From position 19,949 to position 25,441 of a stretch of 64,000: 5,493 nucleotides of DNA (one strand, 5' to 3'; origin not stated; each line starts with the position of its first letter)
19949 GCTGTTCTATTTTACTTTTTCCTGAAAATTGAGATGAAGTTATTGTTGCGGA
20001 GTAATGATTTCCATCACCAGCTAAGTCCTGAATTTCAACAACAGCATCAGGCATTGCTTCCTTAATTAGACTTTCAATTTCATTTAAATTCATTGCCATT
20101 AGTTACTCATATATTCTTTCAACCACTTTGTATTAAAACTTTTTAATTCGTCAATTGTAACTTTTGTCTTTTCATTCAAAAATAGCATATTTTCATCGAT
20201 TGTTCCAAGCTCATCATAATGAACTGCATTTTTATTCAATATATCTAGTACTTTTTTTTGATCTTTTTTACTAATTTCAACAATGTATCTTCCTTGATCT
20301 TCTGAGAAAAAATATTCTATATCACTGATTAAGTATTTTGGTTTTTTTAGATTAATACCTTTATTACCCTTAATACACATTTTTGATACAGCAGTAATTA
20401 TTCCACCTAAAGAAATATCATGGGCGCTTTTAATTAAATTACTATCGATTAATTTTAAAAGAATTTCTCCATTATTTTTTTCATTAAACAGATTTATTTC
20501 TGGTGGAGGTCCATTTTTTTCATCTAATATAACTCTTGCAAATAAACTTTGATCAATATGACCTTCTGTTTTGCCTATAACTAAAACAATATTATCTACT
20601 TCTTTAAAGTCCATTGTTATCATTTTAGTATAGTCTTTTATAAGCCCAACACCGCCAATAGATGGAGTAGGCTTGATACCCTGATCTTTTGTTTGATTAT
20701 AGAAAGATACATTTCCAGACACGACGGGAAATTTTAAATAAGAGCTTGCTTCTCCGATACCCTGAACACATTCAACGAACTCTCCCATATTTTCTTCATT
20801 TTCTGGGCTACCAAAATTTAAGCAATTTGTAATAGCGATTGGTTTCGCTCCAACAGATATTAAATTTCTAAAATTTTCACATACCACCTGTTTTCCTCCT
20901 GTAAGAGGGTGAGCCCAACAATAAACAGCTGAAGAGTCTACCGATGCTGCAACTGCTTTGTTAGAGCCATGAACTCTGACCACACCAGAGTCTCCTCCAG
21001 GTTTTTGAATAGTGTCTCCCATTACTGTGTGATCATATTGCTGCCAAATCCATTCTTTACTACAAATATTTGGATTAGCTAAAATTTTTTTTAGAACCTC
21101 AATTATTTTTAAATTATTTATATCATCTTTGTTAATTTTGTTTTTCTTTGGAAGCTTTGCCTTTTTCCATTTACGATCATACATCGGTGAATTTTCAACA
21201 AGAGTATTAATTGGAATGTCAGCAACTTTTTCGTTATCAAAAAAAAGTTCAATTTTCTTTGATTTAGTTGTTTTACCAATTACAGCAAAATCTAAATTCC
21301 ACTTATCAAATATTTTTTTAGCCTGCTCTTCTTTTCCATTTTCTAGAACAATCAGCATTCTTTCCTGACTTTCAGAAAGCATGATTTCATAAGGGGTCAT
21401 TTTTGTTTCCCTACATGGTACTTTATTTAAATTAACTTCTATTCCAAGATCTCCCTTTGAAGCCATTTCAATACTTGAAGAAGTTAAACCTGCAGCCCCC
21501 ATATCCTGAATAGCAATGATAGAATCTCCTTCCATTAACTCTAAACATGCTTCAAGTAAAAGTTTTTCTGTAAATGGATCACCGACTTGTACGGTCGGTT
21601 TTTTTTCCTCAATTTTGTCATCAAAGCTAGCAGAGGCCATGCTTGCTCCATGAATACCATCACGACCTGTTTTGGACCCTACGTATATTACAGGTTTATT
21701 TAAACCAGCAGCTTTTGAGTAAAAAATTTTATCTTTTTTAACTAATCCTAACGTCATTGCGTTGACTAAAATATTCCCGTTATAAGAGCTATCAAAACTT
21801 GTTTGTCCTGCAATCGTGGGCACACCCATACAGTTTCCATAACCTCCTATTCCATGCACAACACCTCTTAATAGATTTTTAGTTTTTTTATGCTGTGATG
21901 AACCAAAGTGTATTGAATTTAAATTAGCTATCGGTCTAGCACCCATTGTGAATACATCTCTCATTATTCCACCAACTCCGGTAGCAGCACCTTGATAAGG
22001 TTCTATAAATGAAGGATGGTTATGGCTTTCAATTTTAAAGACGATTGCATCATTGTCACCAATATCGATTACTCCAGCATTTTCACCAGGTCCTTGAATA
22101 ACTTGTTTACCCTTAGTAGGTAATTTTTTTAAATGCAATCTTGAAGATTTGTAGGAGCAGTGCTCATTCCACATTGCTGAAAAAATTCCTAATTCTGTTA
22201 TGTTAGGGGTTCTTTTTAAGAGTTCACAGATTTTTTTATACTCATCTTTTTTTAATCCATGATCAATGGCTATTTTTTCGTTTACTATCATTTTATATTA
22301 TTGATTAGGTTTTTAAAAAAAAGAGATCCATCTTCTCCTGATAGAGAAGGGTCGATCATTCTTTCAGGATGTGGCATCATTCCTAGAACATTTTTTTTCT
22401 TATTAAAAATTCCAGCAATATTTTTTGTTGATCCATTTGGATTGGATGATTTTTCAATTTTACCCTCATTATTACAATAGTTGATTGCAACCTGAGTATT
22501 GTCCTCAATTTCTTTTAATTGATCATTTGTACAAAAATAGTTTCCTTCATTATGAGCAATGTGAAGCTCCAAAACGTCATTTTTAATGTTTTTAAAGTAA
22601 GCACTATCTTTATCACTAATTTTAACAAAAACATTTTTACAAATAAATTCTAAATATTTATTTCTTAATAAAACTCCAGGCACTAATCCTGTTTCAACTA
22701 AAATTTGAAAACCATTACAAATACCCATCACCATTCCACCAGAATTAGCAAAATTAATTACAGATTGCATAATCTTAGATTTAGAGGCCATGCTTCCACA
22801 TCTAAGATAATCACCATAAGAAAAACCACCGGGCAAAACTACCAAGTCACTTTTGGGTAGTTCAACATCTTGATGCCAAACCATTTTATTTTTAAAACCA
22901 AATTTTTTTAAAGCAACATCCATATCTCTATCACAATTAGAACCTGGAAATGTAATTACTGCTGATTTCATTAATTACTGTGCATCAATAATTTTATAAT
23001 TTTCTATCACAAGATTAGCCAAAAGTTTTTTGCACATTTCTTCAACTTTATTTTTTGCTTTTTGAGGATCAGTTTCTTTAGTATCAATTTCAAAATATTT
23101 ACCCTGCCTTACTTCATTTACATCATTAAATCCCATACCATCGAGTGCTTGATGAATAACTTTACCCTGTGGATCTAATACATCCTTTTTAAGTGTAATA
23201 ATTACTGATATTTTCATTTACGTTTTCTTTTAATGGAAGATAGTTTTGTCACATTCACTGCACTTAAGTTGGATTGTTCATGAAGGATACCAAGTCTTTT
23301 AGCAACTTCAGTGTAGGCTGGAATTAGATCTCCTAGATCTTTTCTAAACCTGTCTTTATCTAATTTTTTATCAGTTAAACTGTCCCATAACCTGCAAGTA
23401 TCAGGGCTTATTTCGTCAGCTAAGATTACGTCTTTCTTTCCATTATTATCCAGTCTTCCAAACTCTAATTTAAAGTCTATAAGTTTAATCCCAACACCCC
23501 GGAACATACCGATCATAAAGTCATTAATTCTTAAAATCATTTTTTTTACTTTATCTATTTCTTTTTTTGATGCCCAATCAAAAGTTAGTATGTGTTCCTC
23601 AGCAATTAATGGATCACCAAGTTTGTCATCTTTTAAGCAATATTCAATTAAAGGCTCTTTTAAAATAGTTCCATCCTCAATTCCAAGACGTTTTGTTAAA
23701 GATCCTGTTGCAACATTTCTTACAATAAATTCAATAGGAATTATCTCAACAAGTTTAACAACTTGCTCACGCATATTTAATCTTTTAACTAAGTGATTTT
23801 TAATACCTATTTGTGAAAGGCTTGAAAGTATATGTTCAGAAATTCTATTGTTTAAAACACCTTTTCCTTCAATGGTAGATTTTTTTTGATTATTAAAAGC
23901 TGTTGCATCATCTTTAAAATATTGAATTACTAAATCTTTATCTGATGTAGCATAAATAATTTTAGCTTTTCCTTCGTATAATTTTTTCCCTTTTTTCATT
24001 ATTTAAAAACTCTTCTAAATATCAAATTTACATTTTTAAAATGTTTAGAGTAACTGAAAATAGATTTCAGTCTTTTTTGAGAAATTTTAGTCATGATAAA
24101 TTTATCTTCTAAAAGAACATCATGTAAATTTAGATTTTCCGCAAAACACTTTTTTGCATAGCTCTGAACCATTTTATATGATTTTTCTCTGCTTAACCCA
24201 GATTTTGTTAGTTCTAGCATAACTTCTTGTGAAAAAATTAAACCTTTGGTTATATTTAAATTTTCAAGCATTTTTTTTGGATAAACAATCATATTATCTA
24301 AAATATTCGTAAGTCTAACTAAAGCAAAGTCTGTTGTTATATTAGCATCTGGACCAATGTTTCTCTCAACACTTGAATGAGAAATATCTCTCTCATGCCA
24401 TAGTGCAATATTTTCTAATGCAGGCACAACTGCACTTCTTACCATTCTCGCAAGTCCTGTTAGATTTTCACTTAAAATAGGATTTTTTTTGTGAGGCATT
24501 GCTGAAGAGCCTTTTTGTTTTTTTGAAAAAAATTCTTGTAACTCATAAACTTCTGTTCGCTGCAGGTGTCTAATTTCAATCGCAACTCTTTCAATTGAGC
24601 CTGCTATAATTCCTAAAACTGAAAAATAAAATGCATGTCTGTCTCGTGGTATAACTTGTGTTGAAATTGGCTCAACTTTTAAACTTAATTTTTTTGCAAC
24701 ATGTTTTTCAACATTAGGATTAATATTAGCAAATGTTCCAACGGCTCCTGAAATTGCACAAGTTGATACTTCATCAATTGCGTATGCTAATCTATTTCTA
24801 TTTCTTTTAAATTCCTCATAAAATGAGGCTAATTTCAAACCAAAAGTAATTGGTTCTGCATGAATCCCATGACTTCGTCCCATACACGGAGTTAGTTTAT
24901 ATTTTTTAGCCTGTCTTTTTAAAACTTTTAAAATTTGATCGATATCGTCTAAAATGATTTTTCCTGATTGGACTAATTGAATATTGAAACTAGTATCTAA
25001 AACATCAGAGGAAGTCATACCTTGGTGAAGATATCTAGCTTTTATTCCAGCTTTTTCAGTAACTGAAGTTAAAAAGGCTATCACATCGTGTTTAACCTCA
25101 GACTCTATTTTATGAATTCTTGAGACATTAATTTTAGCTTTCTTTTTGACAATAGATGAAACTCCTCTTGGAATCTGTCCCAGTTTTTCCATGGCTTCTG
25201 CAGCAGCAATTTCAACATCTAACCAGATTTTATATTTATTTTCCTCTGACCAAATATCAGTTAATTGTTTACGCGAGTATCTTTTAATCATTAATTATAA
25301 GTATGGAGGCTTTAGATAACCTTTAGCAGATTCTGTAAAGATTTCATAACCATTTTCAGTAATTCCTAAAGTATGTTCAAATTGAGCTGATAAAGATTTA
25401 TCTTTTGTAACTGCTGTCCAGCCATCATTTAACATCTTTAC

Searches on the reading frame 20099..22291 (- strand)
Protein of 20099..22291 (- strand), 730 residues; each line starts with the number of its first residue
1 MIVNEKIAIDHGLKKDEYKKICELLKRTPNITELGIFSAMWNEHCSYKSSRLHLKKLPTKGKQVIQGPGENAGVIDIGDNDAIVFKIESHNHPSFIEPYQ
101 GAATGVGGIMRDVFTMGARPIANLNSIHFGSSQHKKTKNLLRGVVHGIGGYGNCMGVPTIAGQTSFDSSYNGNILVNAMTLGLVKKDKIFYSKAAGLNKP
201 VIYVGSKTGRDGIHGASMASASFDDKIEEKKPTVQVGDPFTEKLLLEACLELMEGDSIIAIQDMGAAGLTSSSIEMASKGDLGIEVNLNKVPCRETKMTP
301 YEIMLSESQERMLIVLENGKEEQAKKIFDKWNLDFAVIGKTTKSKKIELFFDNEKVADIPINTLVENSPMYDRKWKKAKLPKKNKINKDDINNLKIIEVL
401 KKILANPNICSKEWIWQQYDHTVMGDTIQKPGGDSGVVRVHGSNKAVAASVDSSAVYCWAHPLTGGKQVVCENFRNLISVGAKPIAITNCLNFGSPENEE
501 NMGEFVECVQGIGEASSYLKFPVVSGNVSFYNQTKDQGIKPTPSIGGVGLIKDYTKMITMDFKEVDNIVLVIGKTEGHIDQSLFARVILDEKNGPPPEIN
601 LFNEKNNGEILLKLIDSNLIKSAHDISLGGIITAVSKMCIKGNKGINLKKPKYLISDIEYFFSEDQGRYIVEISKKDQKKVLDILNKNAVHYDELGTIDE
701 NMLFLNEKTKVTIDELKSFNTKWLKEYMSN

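Call 109: search_protein_families(library=pfam, proteins=[window:20099-22291:-], max_evalue=0.0001)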
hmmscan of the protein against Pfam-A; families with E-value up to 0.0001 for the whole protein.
window:20099-22291:- (730 aa): 3 families
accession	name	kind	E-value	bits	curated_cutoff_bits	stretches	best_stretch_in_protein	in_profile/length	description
PF02769.27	AIRS_C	-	3e-54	183.9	23.1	2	201-350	6-154/156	AIR synthase related protein, C-terminal domain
PF00586.29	AIRS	-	7.8e-51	171.7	24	2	69-184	1-112/112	AIR synthase related protein, N-terminal domain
PF18072.6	FGAR-AT_linker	-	2.8e-13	50.6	26.6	1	5-48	4-50/50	Formylglycinamide ribonucleotide amidotransferase linker domain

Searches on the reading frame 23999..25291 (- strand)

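Call 109: search_protein_families(library=pfam, proteins=[window:23999-25291:-], max_evalue=0.0001)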
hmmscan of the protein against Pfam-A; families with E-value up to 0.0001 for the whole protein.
window:23999-25291:- (430 aa): 2 families
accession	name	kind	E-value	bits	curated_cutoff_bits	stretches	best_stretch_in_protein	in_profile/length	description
PF00206.25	Lyase_1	-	2.5e-53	181.9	27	1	7-284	7-310/312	Lyase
PF10397.14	ADSL_C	-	1.7e-19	70.4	32.7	1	350-428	1-79/79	Adenylosuccinate lyase C-terminus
